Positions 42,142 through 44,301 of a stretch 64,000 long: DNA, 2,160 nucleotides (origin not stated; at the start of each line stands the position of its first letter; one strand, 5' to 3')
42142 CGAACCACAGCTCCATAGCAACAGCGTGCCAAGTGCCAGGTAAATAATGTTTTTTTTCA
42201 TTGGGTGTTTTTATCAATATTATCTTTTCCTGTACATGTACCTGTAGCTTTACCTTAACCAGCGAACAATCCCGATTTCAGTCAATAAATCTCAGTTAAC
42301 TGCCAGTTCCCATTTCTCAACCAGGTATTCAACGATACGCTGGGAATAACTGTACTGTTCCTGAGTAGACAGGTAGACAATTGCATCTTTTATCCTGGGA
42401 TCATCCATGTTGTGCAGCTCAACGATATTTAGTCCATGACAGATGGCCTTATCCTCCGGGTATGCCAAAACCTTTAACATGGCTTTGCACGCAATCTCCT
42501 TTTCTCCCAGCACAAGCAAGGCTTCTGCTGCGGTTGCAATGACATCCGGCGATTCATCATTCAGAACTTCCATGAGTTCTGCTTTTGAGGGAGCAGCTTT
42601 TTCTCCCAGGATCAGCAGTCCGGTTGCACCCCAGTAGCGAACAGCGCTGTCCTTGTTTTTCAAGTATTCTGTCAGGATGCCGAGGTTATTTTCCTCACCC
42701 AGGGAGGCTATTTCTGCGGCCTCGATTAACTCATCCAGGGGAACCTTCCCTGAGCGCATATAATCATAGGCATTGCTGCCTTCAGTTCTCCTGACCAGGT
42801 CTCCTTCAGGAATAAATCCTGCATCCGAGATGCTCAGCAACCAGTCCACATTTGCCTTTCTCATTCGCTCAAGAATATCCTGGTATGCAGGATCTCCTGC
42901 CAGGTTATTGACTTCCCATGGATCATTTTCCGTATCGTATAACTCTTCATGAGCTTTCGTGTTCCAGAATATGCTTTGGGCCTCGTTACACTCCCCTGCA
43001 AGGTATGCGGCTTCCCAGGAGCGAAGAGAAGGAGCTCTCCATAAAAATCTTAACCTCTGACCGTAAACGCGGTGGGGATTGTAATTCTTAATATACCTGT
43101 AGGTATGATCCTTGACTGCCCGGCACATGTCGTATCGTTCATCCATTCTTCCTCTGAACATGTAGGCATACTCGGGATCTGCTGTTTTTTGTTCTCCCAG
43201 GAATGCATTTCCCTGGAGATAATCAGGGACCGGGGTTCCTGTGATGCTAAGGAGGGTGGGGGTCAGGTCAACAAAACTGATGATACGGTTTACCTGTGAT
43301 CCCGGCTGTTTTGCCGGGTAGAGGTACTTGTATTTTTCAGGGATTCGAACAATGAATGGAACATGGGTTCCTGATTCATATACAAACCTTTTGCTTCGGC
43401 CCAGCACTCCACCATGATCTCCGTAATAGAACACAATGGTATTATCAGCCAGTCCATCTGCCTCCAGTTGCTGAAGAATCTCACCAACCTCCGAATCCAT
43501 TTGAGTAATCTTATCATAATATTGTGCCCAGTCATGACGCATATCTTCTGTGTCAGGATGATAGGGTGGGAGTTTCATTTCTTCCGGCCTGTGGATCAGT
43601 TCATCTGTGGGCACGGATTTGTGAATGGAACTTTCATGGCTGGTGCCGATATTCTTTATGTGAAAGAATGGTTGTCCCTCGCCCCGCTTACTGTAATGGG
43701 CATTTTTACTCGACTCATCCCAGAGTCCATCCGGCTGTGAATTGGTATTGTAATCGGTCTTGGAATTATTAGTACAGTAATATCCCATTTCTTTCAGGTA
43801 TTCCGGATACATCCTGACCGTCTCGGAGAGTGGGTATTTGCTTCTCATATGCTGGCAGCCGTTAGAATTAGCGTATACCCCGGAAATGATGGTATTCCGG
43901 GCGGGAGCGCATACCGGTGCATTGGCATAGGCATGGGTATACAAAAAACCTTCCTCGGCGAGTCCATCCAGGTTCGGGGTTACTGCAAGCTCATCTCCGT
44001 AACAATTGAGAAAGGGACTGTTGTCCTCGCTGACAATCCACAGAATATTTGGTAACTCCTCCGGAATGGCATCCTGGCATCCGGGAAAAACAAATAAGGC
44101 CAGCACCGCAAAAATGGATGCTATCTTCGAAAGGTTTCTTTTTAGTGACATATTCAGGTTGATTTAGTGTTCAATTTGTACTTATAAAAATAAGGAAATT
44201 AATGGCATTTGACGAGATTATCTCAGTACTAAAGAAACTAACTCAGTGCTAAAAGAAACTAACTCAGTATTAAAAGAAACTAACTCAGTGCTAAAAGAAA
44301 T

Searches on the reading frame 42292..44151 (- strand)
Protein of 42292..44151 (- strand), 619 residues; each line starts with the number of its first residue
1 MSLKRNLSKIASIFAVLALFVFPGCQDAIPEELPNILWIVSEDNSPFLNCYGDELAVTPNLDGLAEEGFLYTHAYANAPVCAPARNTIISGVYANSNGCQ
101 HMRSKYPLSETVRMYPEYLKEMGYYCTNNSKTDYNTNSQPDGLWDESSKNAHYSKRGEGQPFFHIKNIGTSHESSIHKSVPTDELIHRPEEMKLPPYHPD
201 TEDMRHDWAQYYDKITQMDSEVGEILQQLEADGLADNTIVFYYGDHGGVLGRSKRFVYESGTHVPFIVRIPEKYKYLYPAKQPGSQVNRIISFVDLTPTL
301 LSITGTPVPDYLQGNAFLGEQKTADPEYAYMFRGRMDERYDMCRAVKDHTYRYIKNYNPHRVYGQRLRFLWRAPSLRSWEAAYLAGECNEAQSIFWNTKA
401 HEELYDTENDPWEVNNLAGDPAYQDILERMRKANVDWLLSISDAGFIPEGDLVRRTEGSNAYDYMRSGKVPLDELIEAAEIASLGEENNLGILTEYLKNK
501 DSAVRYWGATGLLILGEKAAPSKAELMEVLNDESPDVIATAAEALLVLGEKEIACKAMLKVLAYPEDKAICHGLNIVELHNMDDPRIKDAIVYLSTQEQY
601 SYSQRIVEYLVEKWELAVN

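Call 31: search_protein_families(library=pfam, proteins=[window:42292-44151:-], max_evalue=0.00001)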
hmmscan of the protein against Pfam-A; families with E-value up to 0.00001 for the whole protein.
window:42292-44151:- (619 aa): 4 families
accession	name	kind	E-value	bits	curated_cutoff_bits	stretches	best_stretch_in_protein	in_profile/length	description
PF00884.28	Sulfatase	-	8.1e-36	124.3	25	1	34-305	1-300/301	Sulfatase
PF16347.10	SGSH_C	-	4.2e-16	59.9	29.3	1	253-360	7-113/154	N-sulphoglucosamine sulphohydrolase, C-terminal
PF13646.12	HEAT_2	-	2.9e-08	34.3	27.7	0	480-545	23-87/88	HEAT repeats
PF02995.22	DUF229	-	4.4e-06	26.1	25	1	204-303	302-402/496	Protein of unknown function (DUF229)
